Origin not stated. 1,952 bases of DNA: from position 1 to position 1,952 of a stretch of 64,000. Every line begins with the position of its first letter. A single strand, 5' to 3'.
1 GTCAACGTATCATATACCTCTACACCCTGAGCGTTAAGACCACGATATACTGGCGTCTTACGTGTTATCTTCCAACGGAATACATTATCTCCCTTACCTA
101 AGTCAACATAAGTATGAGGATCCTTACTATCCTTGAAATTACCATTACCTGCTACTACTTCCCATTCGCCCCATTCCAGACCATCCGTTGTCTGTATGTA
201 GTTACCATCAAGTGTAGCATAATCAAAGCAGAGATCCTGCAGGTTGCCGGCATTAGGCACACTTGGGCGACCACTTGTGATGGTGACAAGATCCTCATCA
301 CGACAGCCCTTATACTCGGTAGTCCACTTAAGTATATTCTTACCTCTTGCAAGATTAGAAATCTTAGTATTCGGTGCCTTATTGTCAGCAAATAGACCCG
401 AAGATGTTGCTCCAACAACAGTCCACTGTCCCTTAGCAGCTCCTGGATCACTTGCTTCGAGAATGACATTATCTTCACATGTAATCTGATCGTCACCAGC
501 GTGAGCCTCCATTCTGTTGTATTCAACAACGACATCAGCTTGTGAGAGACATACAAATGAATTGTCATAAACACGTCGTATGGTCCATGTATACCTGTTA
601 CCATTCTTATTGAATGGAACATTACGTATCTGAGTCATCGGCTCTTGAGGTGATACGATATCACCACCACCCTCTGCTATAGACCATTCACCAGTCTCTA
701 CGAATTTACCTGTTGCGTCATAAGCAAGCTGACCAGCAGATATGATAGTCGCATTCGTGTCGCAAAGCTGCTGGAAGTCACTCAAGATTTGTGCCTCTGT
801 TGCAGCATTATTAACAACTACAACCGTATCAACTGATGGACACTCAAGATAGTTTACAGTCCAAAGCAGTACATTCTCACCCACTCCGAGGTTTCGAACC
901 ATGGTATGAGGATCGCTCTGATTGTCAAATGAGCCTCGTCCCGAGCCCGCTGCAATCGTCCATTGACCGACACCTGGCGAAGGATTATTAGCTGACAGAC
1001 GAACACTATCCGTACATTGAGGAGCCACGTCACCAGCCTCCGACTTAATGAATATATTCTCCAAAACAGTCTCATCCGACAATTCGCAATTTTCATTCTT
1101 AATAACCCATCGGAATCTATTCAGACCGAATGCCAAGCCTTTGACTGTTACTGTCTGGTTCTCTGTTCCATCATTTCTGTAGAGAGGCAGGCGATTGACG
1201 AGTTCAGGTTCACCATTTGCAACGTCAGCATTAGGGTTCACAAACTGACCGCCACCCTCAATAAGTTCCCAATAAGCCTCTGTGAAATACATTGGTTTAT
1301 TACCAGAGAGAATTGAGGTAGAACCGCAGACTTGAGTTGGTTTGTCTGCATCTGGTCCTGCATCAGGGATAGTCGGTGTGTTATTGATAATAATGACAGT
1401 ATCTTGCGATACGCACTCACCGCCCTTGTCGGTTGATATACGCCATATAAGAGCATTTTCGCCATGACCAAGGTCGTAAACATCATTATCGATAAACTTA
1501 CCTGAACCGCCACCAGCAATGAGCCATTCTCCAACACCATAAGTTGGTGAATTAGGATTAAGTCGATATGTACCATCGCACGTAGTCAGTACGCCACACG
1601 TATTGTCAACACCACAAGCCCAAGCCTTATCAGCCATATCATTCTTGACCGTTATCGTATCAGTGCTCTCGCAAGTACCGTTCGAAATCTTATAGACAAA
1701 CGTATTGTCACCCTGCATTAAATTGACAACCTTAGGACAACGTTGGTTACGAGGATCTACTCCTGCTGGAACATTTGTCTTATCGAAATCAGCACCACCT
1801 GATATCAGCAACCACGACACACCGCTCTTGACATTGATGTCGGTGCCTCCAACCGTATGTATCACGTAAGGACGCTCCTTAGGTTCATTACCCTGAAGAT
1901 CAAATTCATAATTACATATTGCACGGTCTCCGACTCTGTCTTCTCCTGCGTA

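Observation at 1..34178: A reading frame of more than 34 kb (at least 11,392 aa) is absent from the ORF track; over half the window is one giant gene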

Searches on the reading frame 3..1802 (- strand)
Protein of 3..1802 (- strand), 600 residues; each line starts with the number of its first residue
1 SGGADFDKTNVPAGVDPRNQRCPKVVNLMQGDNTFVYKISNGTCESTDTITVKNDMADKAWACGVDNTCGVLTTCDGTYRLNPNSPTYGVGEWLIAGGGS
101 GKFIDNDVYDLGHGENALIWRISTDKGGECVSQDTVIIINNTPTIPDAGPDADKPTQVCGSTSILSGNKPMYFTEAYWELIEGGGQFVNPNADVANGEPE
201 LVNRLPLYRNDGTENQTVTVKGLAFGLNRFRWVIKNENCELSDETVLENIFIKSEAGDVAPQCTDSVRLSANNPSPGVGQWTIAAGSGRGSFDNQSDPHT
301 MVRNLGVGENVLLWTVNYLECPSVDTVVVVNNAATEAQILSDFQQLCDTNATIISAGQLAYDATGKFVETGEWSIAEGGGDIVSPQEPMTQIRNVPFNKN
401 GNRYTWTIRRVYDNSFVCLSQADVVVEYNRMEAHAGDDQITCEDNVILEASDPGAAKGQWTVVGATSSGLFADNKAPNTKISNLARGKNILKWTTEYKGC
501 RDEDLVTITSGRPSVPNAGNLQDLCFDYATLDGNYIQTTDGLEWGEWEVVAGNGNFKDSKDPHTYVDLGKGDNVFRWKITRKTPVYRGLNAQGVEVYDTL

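Call 10: find_related_loci(query=window:3-1802:-, collection=genome_contigs, flank=10000)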
Query window:3-1802:- (600 aa) in genome_contigs; peptide patterns used: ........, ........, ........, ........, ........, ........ (x = any residue, [..] = any of these).
32 stretches matched a pattern; 5 encode a relative of the query (tblastn E <= 1e-3); 5 distinct loci.
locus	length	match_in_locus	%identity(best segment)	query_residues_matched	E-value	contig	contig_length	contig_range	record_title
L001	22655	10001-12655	66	1-600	0e+0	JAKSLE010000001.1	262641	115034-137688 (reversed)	MAG: Bacteroidales bacterium isolate Horse_feces91 MAG091_1, whole genome shotgun sequence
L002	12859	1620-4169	66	1-600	0e+0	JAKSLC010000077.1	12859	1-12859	MAG: Bacteroidales bacterium isolate Horse_feces89 MAG089_77, whole genome shotgun sequence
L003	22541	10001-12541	66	1-600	0e+0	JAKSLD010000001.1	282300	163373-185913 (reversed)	MAG: Bacteroidales bacterium isolate Horse_feces90 MAG090_1, whole genome shotgun sequence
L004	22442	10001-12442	52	1-600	0e+0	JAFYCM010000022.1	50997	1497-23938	MAG: Bacteroidales bacterium isolate RGIG6965 Sheep_Rumen.Co__c634023, whole genome shotgun sequence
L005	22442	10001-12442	52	1-600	0e+0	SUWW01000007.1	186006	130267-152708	MAG: Bacteroidales bacterium isolate SIG108 NODE_154_length_186006_cov_26.999570, whole genome shotgun sequence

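Call 16: search_protein_families(library=pfam, proteins=[L001:14524-15606:+, L004:13802-14887:+, L001:12110-14509:+, L004:11390-13789:+, L001:15980-18544:-, L001:18564-20285:-, L004:15131-17269:+, L004:17401-19119:+], max_evalue=0.001)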
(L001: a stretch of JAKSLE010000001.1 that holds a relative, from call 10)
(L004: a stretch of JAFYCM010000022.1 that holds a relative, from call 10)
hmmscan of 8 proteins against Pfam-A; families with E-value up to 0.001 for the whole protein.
L001:14524-15606:+ (360 aa): 1 family
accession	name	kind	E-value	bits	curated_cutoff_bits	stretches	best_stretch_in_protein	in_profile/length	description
PF11751.14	PorP_SprF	-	2.8e-53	181.6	22.3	1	25-317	4-273/273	Type IX secretion system membrane protein PorP/SprF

L004:13802-14887:+ (361 aa): 1 family
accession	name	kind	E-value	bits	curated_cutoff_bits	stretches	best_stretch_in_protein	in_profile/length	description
PF11751.14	PorP_SprF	-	1.1e-52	179.7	22.3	1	22-315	3-273/273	Type IX secretion system membrane protein PorP/SprF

L001:12110-14509:+ (800 aa): 5 families
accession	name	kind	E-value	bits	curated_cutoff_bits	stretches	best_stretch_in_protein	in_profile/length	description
PF18911.6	PKD_4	-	1.1e-30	105.9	27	2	545-607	11-75/85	PKD domain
PF00801.26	PKD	-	1.1e-22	80.2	23.5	2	555-609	15-74/80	PKD domain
PF13585.12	CHU_C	-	6.2e-13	49.1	27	1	707-797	3-85/86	CHU_C Type IX secretion signal domain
PF22352.2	K319L-like_PKD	-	9.6e-08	32.4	27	0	21-94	1-82/84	K319L-like, PKD domain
PF16820.11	PKD_3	-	0.00019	21.7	26.3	0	645-683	31-68/68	PKD-like domain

L004:11390-13789:+ (800 aa): 5 families
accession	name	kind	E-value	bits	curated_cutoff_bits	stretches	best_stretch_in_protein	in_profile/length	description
PF18911.6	PKD_4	-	7.9e-30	103.2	27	2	555-616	22-85/85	PKD domain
PF00801.26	PKD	-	1.9e-19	69.8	23.5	2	555-608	15-73/80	PKD domain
PF13585.12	CHU_C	-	9.3e-11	42.1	27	1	707-794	3-82/86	CHU_C Type IX secretion signal domain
PF22352.2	K319L-like_PKD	-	6.9e-09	36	27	0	466-535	7-83/84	K319L-like, PKD domain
PF16820.11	PKD_3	-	2.4e-07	30.9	26.3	0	139-163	17-40/68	PKD-like domain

L001:15980-18544:- (854 aa): 1 family
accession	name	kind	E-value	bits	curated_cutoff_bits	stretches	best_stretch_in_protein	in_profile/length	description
PF05359.17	DUF748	-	1.6e-07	30.2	50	1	18-184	32-185/1037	Domain of Unknown Function (DUF748)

L001:18564-20285:- (573 aa): 2 families
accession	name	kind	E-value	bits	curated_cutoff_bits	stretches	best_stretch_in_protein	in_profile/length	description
PF02872.23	5_nucleotid_C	-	3.3e-28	99.2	23.6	1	348-505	13-152/158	5'-nucleotidase, C-terminal domain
PF00149.33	Metallophos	-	1.3e-06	29.4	21.5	1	39-265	7-191/191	Calcineurin-like phosphoesterase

L004:15131-17269:+ (712 aa): 2 families
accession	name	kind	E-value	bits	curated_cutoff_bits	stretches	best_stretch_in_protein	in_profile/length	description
PF00331.26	Glyco_hydro_10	-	4.2e-97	325.6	22.1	1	25-355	2-310/311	Glycosyl hydrolase family 10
PF00756.26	Esterase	-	1.6e-21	77.7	22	1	493-639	1-150/251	Putative esterase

L004:17401-19119:+ (572 aa): 1 family
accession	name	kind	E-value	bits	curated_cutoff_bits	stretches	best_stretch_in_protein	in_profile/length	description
PF19529.4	DUF6057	-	2.6e-123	413.3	29.8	1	4-571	8-568/569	Family of unknown function (DUF6057)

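Call 17: search_protein_families(library=ncbifam, proteins=[L001:14524-15606:+, L004:13802-14887:+, L001:12110-14509:+, L004:11390-13789:+], max_evalue=0.001)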
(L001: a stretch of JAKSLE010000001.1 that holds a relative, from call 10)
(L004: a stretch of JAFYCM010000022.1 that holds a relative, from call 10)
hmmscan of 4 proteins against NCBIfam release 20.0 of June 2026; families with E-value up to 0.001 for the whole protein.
L001:14524-15606:+ (360 aa): 1 family
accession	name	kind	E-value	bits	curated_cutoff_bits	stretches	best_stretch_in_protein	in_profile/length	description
TIGR03519.1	T9SS_PorP_fam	subfamily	8.2e-60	202.7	90.55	1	5-319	1-292/292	PorP/SprF family type IX secretion system membrane protein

L004:13802-14887:+ (361 aa): 1 family
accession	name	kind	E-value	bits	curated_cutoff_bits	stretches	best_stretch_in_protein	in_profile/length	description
TIGR03519.1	T9SS_PorP_fam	subfamily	4.8e-59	200.2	90.55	1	1-317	1-292/292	PorP/SprF family type IX secretion system membrane protein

L001:12110-14509:+ (800 aa): 2 families
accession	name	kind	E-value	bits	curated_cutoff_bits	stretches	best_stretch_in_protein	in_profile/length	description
TIGR04131.1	Bac_Flav_CTERM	domain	3.6e-08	33.4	35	1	706-779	2-68/85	T9SS type B sorting domain-containing protein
TIGR00864.1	PCC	subfamily_domain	1.3e-05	21.8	1861.4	0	647-700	1425-1477/2700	polycystin cation channel protein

L004:11390-13789:+ (800 aa): 2 families
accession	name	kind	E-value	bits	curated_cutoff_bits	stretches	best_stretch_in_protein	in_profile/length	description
TIGR04131.1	Bac_Flav_CTERM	domain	2.8e-08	33.8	35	1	707-781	3-70/85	T9SS type B sorting domain-containing protein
TIGR00864.1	PCC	subfamily_domain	1.1e-06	25.3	1861.4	1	568-689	1427-1549/2700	polycystin cation channel protein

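Call 30: find_homologous_proteins(query=L001:14524-15606:+, max_evalue=1e-30)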
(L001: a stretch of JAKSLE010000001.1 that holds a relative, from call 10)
Query L001:14524-15606:+ (360 aa): 194 proteins with E <= 1e-30 among 1080 candidates; the best 120 are listed.
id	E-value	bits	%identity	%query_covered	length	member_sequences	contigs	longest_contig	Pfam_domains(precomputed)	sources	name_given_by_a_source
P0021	1.4e-230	783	92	100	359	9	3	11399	PF11751.15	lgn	-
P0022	6.3e-201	685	81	95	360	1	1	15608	PF11751.15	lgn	-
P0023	1.7e-200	684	78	99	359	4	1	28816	PF11751.15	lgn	-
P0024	2.5e-199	680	79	100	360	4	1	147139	PF11751.15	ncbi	-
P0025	2.1e-184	631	80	89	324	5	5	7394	PF11751.15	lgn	-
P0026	3.4e-179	614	71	99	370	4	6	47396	PF11751.15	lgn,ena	-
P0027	7.6e-168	576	68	98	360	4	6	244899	PF11751.15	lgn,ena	-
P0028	8.5e-168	576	68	92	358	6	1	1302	PF11751.15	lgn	-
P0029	1.5e-167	575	67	95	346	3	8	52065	PF11751.15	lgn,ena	-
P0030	1.1e-166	572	66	98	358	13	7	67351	PF11751.15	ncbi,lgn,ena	-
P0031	4.5e-166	570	65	96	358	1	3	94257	PF11751.15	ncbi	-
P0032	7.7e-166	570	67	97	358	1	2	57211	PF11751.15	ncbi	-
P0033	2.9e-165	568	66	98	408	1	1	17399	PF11751.15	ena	-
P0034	4.1e-165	567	68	92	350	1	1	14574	PF11751.15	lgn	-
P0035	4.2e-163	561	66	96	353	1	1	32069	PF11751.15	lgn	-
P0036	5.4e-163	560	65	98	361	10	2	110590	PF11751.15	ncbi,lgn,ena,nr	ncbi:MAG: PorP/SprF family type IX secretion system membrane protein [Bacteroidales bacterium]|nr:Po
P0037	8.5e-163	560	66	95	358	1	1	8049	PF11751.15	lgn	-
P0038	1.2e-162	559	65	99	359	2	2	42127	PF11751.15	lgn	-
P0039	4.6e-162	557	64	100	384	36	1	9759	PF11751.15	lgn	-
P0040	4.8e-162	557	67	94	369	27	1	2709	PF11751.15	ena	-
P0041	6.9e-162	557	64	100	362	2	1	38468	PF11751.15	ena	-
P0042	1.4e-160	552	66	96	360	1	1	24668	PF11751.15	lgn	-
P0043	1.9e-160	552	64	99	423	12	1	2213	PF11751.15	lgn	-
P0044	6.7e-160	550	65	99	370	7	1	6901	PF11751.15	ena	-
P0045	3.1e-159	548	64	100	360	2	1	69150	PF11751.15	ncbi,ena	-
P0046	1.3e-158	546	67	93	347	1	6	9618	PF11751.15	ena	-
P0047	3.2e-158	545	62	100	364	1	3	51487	PF11751.15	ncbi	-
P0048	6.9e-157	540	64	98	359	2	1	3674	PF11751.15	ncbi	-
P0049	6.9e-156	537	63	96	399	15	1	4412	PF11751.15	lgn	-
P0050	1.7e-155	536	63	99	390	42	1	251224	PF11751.15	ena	-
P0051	6.8e-155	534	65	94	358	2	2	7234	PF11751.15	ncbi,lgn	-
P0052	3.0e-154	532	65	93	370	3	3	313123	PF11751.15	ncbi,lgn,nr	ncbi:MAG: PorP/SprF family type IX secretion system membrane protein [Bacteroidales bacterium]|nr:Po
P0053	3.5e-153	528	63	95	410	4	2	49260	PF11751.15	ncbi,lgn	-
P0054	3.5e-153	528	64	94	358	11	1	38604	PF11751.15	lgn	-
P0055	3.4e-152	525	62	99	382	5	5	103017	PF11751.15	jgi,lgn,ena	-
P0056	4.2e-152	524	62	97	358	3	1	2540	PF11751.15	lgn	-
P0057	3.6e-150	518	61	98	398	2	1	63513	PF11751.15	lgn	-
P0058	1.0e-149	517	60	93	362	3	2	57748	PF11751.15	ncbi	-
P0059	1.3e-149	516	60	100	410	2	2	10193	PF11751.15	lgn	-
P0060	1.8e-148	512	60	100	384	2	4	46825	PF11751.15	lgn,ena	-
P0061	1.2e-147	510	61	93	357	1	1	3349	PF11751.15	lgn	-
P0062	5.0e-147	508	62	94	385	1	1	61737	PF11751.15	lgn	-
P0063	6.2e-147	507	60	95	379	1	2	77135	PF11751.15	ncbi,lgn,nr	ncbi:MAG: PorP/SprF family type IX secretion system membrane protein [Bacteroidales bacterium]|nr:Po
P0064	1.5e-146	506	60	96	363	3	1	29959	PF11751.15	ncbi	-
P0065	8.4e-145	500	59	98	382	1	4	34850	PF11751.15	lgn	-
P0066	1.6e-139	483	68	79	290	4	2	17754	PF11751.15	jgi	jgi:type IX secretion system PorP/SprF family membrane protein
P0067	6.4e-112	392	48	97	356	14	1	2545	PF11751.15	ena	-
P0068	3.7e-109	383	49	91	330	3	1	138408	PF11751.15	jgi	jgi:type IX secretion system PorP/SprF family membrane protein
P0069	3.2e-108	380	48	97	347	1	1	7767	PF11751.15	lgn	-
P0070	6.0e-103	363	59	71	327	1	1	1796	PF11751.15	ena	-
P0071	1.6e-102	361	47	91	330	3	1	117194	PF11751.15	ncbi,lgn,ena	-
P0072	8.8e-101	356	67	62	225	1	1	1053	PF11751.15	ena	-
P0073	9.5e-99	349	46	96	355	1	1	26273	PF11751.15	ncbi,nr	ncbi:type IX secretion system membrane protein PorP/SprF [Marinilabiliaceae bacterium JC017]|nr:type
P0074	2.3e-95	338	42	98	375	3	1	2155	PF11751.15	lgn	-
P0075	3.4e-94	334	46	94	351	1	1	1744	PF11751.15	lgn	-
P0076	4.3e-92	327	44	97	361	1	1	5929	PF11751.15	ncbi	-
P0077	3.8e-91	324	44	94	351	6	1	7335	PF11751.15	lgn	-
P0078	4.0e-91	324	44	97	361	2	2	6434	PF11751.15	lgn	-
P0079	8.3e-91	323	46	90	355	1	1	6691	PF11751.15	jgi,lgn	-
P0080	5.7e-90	320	43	98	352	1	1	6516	PF11751.15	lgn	-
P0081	1.9e-89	318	65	57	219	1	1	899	PF11751.15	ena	-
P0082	9.5e-89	316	46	87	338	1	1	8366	PF11751.15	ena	-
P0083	4.2e-87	311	43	93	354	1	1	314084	PF11751.15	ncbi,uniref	ncbi:PorP/SprF family type IX secretion system membrane protein [Thermophagus sp. OGC60D27]|uniref:P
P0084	2.3e-86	308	40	99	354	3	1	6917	PF11751.15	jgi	jgi:type IX secretion system PorP/SprF family membrane protein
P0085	3.0e-86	308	42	96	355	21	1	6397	PF11751.15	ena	-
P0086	4.8e-86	307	44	93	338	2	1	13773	PF11751.15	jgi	jgi:type IX secretion system PorP/SprF family membrane protein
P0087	6.7e-86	307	43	91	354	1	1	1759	PF11751.15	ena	-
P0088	4.6e-85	304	40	93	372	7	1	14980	PF11751.15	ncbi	-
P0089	1.5e-84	302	40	99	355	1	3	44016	PF11751.15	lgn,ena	-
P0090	3.3e-84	301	45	88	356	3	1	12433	PF11751.15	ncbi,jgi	-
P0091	4.6e-84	301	39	99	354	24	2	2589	PF11751.15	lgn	-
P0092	2.9e-82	295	41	92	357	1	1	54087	PF11751.15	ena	-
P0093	5.9e-82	294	41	96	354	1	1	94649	PF11751.15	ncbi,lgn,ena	-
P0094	6.0e-81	290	39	97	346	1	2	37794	PF11751.15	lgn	-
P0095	8.2e-80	287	41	94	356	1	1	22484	PF11751.15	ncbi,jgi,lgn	-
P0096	1.2e-64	237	39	92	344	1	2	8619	PF11751.15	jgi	jgi:type IX secretion system PorP/SprF family membrane protein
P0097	1.4e-64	237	39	93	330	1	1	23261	PF11751.15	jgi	jgi:type IX secretion system PorP/SprF family membrane protein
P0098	3.5e-62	229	36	94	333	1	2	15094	PF11751.15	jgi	jgi:type IX secretion system PorP/SprF family membrane protein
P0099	4.2e-62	228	36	98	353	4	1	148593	PF11751.15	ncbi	-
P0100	5.1e-62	228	39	91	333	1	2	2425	PF11751.15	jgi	jgi:type IX secretion system PorP/SprF family membrane protein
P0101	2.3e-61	226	37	98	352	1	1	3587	PF11751.15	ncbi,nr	ncbi:type IX secretion system membrane protein PorP/SprF [Marinilabiliaceae bacterium JC017]|nr:type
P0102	1.4e-59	220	36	92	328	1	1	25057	PF11751.15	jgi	jgi:type IX secretion system PorP/SprF family membrane protein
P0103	2.2e-59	219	37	91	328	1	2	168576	PF11751.15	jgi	jgi:type IX secretion system PorP/SprF family membrane protein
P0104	6.6e-59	218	37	94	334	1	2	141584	PF11751.15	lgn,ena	-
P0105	6.7e-59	218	35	93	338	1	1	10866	PF11751.15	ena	-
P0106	9.0e-59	217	38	88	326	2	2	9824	PF11751.15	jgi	jgi:type IX secretion system PorP/SprF family membrane protein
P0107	2.5e-58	216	36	93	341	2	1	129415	PF11751.15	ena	-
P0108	2.9e-58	216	36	91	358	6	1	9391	PF11751.15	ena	-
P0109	3.6e-58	215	37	90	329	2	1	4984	PF11751.15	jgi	jgi:type IX secretion system PorP/SprF family membrane protein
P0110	8.3e-58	214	39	88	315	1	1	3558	PF11751.15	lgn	-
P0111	1.3e-57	214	37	92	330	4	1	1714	PF11751.15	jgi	jgi:type IX secretion system PorP/SprF family membrane protein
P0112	1.8e-56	210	36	90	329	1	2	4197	PF11751.15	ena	-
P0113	1.9e-56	210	36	90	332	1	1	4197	PF11751.15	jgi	-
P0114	2.0e-56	210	36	90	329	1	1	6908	PF11751.15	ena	-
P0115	2.0e-56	210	36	90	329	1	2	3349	PF11751.15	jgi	-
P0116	3.1e-56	209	36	90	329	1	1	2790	PF11751.15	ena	-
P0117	3.1e-56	209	37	88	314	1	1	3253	PF11751.15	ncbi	-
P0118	3.7e-56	209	36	91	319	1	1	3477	PF11751.15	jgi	jgi:type IX secretion system PorP/SprF family membrane protein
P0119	4.2e-56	209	38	87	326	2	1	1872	PF11751.15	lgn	-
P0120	1.0e-55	207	36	92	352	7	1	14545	PF11751.15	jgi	jgi:type IX secretion system PorP/SprF family membrane protein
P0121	1.6e-55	207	36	93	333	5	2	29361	PF11751.15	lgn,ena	-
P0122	6.0e-55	205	35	93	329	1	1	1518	PF11751.15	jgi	jgi:type IX secretion system PorP/SprF family membrane protein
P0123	9.3e-55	204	37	91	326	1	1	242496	PF11751.15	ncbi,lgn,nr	ncbi:MAG: PorP/SprF family type IX secretion system membrane protein [Bacteroidales bacterium]|nr:Po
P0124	1.4e-54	204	36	87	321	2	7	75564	PF11751.15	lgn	-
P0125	8.9e-54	201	36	94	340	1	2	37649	PF11751.15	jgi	jgi:type IX secretion system PorP/SprF family membrane protein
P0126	3.2e-53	199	35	92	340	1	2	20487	PF11751.15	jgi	-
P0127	4.1e-53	199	36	88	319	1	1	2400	PF11751.15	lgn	-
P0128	7.4e-53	198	35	92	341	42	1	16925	PF11751.15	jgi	jgi:type IX secretion system PorP/SprF family membrane protein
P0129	1.6e-52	197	37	84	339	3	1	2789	PF11751.15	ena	-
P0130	1.7e-52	197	38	87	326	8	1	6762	PF11751.15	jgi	jgi:type IX secretion system PorP/SprF family membrane protein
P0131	3.8e-52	196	35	91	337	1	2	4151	PF11751.15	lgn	-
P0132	2.4e-51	193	36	88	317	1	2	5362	PF11751.15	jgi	jgi:type IX secretion system PorP/SprF family membrane protein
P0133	7.1e-51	191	36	81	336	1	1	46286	PF11751.15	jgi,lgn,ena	-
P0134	9.7e-51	191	36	93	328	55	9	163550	PF11751.15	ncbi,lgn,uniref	ncbi:PorP/SprF family type IX secretion system membrane protein [Tenuifilum osseticum]|uniref:PorP/S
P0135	4.3e-50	189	36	87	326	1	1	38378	PF11751.15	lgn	-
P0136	5.1e-50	189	35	88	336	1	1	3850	PF11751.15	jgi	jgi:type IX secretion system PorP/SprF family membrane protein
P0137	1.4e-49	187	33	93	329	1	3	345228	PF11751.15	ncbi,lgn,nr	ncbi:MAG: PorP/SprF family type IX secretion system membrane protein [Bacteroidales bacterium]|nr:Po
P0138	1.9e-49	187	37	88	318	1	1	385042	PF11751.15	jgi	jgi:type IX secretion system PorP/SprF family membrane protein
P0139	1.7e-48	184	34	87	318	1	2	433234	PF11751.15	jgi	-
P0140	1.9e-48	184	37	88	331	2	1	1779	PF11751.15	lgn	-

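Call 31: list_cluster_members(proteins=[P0026, P0027, P0029, P0030, P0033, P0041, P0044, P0045, P0046, P0050])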
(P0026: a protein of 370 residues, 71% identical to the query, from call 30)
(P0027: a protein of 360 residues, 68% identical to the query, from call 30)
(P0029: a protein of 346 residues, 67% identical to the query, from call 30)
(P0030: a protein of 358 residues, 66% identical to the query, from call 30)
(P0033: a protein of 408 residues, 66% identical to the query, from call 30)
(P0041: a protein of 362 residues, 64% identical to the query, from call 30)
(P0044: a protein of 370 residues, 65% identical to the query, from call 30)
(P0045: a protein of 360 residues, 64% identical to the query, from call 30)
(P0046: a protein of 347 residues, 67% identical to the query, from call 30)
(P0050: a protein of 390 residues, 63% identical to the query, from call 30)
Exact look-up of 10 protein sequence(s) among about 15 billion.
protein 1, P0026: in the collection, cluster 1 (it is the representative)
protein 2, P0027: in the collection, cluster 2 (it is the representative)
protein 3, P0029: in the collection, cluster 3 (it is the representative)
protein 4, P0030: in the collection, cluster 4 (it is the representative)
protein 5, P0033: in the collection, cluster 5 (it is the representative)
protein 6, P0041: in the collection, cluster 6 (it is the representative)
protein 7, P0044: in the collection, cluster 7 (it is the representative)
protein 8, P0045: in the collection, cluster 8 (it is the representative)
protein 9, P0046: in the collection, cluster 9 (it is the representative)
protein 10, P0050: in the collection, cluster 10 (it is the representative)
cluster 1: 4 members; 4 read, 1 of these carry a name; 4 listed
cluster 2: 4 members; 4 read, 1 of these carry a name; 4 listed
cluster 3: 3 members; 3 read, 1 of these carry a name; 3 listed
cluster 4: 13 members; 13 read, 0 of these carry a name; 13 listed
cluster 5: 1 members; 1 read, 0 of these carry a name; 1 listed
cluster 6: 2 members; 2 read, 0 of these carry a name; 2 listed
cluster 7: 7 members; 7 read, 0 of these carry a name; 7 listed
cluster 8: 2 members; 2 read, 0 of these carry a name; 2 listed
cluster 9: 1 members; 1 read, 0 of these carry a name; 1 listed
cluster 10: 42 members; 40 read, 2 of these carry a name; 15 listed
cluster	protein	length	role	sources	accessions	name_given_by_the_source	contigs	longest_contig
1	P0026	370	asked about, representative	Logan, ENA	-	-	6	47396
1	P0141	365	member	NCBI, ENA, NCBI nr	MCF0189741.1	MAG: PorP/SprF family type IX secretion system membrane protein [Marinilabiliaceae ... | PorP/SprF family type IX secretion system membrane protein [Marinilabiliaceae bacterium]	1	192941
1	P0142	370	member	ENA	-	-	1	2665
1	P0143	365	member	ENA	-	-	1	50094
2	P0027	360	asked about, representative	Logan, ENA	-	-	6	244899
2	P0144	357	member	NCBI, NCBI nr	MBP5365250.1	MAG: PorP/SprF family type IX secretion system membrane protein [Bacteroidales bacterium] | PorP/SprF family type IX secretion system membrane protein [Bacteroidales bacterium]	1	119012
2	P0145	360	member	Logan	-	-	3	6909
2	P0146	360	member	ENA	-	-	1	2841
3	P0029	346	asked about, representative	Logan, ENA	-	-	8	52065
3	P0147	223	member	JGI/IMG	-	type IX secretion system PorP/SprF family membrane protein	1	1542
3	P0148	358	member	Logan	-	-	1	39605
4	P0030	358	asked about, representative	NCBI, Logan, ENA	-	-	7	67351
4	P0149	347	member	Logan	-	-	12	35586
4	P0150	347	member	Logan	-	-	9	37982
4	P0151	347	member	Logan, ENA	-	-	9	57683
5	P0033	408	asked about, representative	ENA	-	-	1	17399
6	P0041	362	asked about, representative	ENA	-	-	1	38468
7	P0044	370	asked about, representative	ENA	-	-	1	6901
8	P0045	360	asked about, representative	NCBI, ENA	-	-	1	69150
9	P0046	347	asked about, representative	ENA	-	-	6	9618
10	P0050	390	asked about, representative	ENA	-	-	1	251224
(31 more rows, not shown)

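Call 33: find_encoding_contigs(protein=P0141, flank=10000, max_places=4)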
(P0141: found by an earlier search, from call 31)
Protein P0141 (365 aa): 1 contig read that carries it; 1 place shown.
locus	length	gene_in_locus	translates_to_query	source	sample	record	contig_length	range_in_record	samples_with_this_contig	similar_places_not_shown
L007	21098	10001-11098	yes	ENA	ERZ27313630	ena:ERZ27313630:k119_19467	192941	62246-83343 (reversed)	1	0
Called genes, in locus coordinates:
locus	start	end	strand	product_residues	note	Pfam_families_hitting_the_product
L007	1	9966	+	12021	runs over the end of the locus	-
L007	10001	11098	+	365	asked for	PF11751:PorP_SprF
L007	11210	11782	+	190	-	PF03938:OmpH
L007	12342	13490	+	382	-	PF13173:AAA_14, PF13635:DUF4143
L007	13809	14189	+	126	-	-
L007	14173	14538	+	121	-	-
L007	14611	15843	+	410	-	PF17170:DUF5128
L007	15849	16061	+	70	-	-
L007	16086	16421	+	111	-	-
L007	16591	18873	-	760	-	PF12799:LRR_4 (faint), PF23952:LRR_EndoS (weak), PF18998:Flg_new_2 (faint)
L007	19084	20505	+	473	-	PF19295:SufBD_N, PF01458:SUFBD_core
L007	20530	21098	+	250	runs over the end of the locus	PF02463:SMC_N (faint), PF00005:ABC_tran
